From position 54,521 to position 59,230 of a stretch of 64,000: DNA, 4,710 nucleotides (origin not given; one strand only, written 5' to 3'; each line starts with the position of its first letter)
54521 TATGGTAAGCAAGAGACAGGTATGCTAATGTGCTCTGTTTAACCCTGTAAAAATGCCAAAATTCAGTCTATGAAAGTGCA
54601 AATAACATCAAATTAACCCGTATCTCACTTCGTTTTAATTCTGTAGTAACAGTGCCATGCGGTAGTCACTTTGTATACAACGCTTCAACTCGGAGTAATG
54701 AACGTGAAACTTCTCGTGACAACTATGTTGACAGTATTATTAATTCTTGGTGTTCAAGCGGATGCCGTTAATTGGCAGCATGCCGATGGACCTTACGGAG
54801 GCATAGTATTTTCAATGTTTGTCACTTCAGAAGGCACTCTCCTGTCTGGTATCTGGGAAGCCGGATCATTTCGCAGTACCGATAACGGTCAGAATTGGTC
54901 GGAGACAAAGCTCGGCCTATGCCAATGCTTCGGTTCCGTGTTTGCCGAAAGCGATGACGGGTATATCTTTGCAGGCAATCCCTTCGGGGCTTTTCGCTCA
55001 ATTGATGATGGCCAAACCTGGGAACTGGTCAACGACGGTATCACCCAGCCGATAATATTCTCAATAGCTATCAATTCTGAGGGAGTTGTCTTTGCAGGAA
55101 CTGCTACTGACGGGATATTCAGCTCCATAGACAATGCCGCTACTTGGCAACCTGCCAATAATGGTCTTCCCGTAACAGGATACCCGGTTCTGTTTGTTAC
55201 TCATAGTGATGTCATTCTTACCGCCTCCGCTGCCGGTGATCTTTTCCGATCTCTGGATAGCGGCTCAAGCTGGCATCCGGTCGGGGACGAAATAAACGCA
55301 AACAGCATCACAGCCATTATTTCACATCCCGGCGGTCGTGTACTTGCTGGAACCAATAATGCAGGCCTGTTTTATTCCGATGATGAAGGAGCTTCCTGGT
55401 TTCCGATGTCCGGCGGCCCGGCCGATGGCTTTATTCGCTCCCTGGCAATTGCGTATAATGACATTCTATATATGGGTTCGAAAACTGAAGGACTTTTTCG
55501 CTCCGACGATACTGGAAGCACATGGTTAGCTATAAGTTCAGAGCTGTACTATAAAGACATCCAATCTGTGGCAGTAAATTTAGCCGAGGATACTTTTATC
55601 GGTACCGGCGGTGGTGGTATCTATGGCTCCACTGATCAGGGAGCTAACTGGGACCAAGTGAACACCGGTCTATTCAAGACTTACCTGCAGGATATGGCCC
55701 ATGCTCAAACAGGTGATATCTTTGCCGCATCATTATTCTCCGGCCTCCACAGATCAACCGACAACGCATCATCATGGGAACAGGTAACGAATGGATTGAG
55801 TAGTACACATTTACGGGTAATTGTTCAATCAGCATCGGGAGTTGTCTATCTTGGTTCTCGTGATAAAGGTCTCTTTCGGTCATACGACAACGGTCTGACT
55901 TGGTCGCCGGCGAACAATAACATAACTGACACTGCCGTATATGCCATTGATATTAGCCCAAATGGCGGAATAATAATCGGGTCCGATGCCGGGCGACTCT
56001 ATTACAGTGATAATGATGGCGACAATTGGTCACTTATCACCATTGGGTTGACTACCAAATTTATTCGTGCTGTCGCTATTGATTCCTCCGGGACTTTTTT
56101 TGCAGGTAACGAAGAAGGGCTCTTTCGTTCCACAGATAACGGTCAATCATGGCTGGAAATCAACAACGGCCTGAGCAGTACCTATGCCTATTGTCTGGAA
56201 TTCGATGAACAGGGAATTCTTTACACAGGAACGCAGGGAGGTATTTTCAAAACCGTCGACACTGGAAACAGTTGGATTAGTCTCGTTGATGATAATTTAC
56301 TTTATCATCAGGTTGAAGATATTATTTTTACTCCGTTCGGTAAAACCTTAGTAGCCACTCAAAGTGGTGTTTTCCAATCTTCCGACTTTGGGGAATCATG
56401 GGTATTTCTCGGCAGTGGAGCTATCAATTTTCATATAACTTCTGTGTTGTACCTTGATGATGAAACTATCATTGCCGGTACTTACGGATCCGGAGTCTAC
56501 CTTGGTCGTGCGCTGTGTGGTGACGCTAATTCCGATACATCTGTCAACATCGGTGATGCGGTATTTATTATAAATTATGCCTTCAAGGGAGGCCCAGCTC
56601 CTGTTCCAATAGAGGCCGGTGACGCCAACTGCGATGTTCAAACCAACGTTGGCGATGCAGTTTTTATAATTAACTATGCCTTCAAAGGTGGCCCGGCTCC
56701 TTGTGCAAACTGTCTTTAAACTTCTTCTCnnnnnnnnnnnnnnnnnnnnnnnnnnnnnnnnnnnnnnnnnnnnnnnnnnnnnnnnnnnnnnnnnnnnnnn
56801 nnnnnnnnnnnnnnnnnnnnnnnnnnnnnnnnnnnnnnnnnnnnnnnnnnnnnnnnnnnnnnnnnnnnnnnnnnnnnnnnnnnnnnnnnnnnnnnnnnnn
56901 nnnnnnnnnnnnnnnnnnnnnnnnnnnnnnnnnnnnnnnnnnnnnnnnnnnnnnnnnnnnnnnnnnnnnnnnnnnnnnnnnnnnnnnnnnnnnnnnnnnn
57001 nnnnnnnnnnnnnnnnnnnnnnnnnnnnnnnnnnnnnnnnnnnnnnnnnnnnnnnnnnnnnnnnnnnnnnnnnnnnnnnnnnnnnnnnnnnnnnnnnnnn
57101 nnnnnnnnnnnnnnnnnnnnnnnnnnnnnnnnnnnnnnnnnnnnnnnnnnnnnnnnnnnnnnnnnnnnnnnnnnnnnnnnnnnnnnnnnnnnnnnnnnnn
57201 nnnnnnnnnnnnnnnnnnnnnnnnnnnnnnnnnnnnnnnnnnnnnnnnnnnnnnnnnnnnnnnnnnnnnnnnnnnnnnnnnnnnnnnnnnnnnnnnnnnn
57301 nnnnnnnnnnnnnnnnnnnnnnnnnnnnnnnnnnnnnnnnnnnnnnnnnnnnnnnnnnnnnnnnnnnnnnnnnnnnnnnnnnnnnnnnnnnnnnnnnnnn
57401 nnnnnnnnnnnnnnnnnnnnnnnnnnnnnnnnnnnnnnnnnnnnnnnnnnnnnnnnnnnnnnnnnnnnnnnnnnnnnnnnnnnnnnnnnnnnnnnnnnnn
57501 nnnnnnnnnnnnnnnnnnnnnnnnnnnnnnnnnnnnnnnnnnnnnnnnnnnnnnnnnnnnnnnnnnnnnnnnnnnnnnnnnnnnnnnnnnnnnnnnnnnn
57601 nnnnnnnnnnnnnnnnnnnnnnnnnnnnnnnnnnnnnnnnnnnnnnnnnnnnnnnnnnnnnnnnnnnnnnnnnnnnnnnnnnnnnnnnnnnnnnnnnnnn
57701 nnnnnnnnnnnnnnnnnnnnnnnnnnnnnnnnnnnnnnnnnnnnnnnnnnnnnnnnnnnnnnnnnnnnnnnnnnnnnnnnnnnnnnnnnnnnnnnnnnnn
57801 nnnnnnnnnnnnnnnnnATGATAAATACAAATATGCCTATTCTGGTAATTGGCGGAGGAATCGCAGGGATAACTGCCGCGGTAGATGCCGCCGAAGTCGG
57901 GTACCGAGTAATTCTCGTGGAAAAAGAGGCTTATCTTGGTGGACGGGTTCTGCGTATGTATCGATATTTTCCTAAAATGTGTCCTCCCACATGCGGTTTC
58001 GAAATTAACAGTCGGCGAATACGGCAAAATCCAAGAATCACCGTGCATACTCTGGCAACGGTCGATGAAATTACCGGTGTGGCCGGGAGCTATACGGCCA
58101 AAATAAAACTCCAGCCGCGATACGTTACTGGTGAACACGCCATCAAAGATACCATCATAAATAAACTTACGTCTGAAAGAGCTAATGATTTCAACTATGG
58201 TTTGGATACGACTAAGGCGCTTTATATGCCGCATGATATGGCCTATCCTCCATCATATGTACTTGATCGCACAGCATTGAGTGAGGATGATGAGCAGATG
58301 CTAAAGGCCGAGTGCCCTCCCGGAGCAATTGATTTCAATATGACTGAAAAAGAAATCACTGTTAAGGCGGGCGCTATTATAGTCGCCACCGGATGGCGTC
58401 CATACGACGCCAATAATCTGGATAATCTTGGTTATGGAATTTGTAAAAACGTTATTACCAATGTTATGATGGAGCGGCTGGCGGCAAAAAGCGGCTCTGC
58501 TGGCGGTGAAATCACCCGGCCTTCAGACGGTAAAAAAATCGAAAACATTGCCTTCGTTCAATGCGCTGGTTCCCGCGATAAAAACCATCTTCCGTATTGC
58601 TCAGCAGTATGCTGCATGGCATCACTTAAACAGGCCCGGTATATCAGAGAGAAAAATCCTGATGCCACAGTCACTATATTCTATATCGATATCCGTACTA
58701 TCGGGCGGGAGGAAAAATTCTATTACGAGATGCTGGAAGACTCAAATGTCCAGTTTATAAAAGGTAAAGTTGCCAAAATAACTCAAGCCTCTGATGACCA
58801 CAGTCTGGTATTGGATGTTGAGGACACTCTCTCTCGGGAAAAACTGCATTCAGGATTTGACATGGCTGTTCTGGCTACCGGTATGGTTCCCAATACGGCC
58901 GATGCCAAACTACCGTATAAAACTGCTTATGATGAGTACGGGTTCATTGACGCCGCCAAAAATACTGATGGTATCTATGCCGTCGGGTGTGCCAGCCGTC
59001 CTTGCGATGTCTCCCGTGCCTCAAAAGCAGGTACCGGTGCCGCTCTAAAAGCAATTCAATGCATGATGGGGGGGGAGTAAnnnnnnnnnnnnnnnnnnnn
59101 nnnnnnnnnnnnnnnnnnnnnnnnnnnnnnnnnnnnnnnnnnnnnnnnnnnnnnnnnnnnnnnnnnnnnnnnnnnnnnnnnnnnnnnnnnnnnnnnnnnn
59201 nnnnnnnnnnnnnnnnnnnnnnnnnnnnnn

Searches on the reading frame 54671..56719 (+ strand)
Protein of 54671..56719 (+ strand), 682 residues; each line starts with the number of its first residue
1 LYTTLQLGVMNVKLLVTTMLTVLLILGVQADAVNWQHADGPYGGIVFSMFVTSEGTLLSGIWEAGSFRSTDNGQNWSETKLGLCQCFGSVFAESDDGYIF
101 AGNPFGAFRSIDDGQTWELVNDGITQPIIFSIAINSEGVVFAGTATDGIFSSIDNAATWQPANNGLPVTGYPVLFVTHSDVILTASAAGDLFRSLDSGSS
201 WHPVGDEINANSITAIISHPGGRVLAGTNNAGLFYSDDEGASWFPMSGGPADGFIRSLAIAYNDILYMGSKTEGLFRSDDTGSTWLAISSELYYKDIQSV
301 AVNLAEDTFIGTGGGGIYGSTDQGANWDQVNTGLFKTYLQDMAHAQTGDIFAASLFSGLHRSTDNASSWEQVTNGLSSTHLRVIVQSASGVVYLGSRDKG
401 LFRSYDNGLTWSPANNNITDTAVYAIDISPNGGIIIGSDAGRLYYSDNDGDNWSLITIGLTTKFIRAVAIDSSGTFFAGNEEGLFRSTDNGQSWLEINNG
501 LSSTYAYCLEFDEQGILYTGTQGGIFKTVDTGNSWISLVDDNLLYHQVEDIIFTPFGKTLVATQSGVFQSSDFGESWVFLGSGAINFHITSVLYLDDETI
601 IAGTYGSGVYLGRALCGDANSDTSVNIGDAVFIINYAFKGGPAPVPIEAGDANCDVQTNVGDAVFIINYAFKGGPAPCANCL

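Call 15: search_protein_families(library=pfam, proteins=[window:54671-56719:+], max_evalue=0.001)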
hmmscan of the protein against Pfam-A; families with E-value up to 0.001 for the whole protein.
window:54671-56719:+ (682 aa): 6 families
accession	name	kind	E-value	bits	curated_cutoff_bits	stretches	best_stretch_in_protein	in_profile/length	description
PF15902.12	Sortilin-Vps10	-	4.7e-31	108.5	33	3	359-459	3-115/446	Sortilin, neurotensin receptor 3,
PF14870.12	PSII_BNR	-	8.1e-16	58.6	27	1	65-286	39-267/303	Photosynthesis system II assembly factor YCF48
PF02012.26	BNR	-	4.4e-13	47.5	27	0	67-77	1-11/12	BNR/Asp-box repeat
PF07494.17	Reg_prop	-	4.9e-07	29.6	20.4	0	500-522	1-23/24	Two component regulator propeller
PF00404.24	Dockerin_1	-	2.2e-06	28.2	22.9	1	617-669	2-55/57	Dockerin type I domain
PF24796.1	WDR55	-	0.00079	19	200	0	421-604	8-198/296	WDR55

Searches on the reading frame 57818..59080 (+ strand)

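Call 15: search_protein_families(library=pfam, proteins=[window:57818-59080:+], max_evalue=0.001)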
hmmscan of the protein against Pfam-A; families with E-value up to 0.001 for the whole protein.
window:57818-59080:+ (420 aa): 7 families
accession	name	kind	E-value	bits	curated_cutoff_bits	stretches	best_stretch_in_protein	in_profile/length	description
PF07992.20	Pyr_redox_2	-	3.4e-13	50.1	26.1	2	300-405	187-291/291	Pyridine nucleotide-disulphide oxidoreductase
PF12831.13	FAD_oxidored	-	3.3e-10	40.3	27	1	8-44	2-38/416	FAD dependent oxidoreductase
PF13450.12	NAD_binding_8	-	1.2e-07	32.3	21.9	1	10-44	1-35/68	NAD(P)-binding Rossmann-like domain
PF00890.30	FAD_binding_2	-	1.7e-07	31.2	20.4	1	8-42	2-36/414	FAD binding domain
PF01266.30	DAO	-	2.6e-07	30.9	27.9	1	8-41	2-35/353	FAD dependent oxidoreductase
PF01134.28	GIDA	-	4e-06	26.6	22.1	1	8-36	2-30/391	Glucose inhibited division protein A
PF03486.20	HI0933_like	-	8e-05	22.6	50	1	8-44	3-39/244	HI0933-like protein Rossmann domain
